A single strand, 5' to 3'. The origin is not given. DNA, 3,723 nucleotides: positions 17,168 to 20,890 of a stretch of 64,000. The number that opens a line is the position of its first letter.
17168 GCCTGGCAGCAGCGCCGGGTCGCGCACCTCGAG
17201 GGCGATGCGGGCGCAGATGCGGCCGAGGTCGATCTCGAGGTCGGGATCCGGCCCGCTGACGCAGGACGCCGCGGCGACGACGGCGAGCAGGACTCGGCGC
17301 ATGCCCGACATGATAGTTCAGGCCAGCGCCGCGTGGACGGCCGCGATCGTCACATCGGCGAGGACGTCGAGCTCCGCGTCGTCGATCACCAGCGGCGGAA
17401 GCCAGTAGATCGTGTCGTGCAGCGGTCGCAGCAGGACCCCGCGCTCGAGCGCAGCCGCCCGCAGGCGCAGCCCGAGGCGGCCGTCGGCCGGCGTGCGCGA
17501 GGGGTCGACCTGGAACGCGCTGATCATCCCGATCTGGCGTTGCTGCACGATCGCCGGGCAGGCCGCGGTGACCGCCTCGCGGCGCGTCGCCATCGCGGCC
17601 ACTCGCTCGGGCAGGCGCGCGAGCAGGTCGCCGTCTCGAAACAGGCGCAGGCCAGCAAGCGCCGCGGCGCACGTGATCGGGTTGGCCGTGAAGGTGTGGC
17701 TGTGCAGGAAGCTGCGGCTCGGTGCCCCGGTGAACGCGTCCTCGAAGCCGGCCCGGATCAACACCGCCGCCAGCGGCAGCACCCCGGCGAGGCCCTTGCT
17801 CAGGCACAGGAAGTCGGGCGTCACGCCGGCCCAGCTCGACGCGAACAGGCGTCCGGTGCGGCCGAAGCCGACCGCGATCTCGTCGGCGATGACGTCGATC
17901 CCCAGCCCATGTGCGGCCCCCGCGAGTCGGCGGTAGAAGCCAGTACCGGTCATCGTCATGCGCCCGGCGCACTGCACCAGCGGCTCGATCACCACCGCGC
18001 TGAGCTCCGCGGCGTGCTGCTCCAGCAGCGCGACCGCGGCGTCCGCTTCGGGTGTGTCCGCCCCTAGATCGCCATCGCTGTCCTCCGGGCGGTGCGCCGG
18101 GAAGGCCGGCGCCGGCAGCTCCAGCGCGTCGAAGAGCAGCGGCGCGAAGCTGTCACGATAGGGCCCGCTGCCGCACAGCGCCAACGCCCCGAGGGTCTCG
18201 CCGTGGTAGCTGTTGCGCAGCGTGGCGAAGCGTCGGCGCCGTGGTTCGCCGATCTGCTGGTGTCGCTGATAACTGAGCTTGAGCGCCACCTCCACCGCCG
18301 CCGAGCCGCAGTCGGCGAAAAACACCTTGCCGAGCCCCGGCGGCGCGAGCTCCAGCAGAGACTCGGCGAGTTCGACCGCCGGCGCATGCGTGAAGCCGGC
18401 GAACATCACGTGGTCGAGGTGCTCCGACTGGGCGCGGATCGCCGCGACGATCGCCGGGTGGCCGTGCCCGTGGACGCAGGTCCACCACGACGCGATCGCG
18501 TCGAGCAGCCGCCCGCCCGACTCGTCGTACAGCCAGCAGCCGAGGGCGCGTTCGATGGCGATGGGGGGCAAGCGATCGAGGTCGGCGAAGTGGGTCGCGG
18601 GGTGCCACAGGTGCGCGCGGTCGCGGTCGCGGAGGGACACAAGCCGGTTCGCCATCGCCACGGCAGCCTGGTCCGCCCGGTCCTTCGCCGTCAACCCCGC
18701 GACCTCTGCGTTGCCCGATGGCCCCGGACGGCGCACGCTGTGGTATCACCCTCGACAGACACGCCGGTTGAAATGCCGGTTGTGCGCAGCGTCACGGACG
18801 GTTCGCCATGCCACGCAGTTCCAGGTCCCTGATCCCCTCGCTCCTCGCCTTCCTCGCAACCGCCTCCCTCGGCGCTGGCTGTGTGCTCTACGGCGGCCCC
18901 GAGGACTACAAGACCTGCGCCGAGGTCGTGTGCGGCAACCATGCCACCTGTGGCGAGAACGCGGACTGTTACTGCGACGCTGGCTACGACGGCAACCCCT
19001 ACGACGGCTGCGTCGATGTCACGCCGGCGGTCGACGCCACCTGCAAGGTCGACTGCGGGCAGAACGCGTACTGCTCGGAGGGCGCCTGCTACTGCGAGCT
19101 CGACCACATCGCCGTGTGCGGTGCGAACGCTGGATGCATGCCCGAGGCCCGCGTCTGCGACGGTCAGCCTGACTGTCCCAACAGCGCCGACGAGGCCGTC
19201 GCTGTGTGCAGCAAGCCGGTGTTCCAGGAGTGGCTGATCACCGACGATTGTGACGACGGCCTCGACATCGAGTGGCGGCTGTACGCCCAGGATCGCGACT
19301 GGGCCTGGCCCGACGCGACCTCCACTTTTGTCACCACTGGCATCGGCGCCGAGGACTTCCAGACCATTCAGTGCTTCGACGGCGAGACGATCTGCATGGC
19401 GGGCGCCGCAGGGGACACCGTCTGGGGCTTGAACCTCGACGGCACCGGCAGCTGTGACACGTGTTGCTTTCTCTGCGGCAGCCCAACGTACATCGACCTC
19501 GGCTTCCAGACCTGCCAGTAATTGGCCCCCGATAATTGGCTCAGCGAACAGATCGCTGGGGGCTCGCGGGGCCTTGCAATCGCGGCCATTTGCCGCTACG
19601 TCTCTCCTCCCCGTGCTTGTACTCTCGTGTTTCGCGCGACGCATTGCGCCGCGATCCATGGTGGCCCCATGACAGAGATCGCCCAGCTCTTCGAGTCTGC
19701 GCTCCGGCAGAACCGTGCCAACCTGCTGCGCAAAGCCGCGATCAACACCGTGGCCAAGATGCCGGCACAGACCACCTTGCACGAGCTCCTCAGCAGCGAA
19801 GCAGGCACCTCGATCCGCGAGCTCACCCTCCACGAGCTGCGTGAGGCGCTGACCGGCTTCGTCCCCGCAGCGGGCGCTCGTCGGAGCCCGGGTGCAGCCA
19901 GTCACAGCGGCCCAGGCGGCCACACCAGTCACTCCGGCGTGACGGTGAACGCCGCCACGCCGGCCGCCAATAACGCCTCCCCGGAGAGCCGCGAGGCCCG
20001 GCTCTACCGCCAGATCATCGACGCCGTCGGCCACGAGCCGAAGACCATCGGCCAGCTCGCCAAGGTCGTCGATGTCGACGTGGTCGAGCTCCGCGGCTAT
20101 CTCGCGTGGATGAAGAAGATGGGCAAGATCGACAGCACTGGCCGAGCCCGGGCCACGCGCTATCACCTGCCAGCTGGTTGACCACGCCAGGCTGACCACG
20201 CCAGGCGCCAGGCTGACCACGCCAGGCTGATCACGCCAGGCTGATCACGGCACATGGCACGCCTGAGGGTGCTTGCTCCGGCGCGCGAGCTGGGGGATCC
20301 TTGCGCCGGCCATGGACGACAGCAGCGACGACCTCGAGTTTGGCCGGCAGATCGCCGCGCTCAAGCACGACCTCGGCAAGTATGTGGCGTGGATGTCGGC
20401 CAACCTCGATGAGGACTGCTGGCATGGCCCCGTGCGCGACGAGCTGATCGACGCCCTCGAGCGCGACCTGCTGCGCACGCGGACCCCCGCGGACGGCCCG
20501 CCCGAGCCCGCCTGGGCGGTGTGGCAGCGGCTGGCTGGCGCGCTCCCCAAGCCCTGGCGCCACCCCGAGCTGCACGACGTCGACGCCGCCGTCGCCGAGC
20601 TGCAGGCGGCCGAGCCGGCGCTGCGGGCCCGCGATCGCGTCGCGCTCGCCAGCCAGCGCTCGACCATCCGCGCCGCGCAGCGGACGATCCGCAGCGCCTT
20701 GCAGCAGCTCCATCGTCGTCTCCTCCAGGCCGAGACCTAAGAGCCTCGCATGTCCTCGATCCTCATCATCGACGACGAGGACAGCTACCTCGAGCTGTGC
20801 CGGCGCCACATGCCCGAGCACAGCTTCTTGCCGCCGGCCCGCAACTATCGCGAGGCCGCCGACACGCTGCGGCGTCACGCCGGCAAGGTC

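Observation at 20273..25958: Sigma54 regulator followed by a split or frameshifted TPR sensor kinase: H-box on a TPR/TM protein, GHKL ATPase in the +1 frame, then an atypical receiver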

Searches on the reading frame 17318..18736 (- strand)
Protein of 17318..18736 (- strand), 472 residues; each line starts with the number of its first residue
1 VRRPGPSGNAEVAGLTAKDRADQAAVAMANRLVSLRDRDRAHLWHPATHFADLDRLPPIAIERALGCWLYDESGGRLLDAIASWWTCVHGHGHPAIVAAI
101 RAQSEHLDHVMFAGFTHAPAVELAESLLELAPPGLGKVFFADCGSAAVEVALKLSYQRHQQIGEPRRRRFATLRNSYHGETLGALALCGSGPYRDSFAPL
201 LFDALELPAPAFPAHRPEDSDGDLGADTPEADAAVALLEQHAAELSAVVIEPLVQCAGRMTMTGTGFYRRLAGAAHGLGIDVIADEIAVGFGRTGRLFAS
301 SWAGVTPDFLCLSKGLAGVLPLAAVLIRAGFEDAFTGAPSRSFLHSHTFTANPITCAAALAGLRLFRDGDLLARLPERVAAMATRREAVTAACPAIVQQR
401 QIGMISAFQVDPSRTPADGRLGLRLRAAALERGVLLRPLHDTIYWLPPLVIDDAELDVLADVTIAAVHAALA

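Call 55: search_protein_families(library=pfam, proteins=[window:17318-18736:-], max_evalue=0.01)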
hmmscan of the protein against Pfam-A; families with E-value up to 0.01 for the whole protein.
window:17318-18736:- (472 aa): 1 family
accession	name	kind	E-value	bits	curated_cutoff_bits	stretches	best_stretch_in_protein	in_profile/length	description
PF00202.27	Aminotran_3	-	1.3e-83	281.4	30.5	1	58-461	10-397/403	Aminotransferase class-III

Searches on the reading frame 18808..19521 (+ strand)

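Call 30: search_protein_families(library=ncbifam, proteins=[window:18808-19521:+], max_evalue=0.1)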
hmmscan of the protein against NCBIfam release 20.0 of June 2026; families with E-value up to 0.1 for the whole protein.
window:18808-19521:+ (237 aa): 0 families

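Call 46: search_protein_families(library=padloc, proteins=[window:18808-19521:+], max_evalue=0.01)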
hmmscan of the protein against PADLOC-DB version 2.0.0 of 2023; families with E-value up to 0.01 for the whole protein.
window:18808-19521:+ (237 aa): 0 families

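Call 55: search_protein_families(library=pfam, proteins=[window:18808-19521:+], max_evalue=0.01)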
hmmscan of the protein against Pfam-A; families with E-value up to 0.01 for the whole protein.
window:18808-19521:+ (237 aa): 1 family
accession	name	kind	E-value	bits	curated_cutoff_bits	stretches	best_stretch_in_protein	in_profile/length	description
PF00057.23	Ldl_recept_a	-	0.00018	22.1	24.1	1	102-132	8-35/37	Low-density lipoprotein receptor domain class A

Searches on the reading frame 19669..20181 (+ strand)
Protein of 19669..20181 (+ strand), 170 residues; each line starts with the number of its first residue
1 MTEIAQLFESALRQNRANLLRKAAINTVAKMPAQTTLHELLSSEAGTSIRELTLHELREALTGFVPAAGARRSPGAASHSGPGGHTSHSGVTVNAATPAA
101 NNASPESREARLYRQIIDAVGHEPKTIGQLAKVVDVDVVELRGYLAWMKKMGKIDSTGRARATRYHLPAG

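Call 55: search_protein_families(library=pfam, proteins=[window:19669-20181:+], max_evalue=0.01)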
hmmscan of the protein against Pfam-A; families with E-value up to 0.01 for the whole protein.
window:19669-20181:+ (170 aa): 1 family
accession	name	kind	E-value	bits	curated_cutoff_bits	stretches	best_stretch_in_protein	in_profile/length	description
PF25212.1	HVO_A0114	-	0.0092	16.2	27.6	0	120-168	32-80/84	HVO_A0114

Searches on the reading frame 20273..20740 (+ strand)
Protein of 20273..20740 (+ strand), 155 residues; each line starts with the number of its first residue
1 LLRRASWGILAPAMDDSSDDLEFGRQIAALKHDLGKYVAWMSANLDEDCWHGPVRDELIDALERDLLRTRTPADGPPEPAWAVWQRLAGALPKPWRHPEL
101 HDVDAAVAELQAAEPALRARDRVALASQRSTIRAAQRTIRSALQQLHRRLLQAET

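Call 4: search_protein_families(library=pfam, proteins=[window:20273-20740:+], max_evalue=1)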
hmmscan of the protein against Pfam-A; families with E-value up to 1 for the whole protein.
window:20273-20740:+ (155 aa): 2 families
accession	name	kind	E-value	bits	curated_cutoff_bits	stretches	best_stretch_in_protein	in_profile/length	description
PF11398.14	DUF2813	-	0.062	13.1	21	1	99-154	139-194/372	Protein of unknown function (DUF2813)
PF07566.17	DUF1543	-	0.3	11.4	22.9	0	97-120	2-26/52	Domain of Unknown Function (DUF1543)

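Call 30: search_protein_families(library=ncbifam, proteins=[window:20273-20740:+], max_evalue=0.1)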
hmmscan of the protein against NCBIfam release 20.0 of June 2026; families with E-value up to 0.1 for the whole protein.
window:20273-20740:+ (155 aa): 0 families

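Call 46: search_protein_families(library=padloc, proteins=[window:20273-20740:+], max_evalue=0.01)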
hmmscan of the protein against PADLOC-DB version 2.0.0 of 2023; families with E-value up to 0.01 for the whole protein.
window:20273-20740:+ (155 aa): 0 families
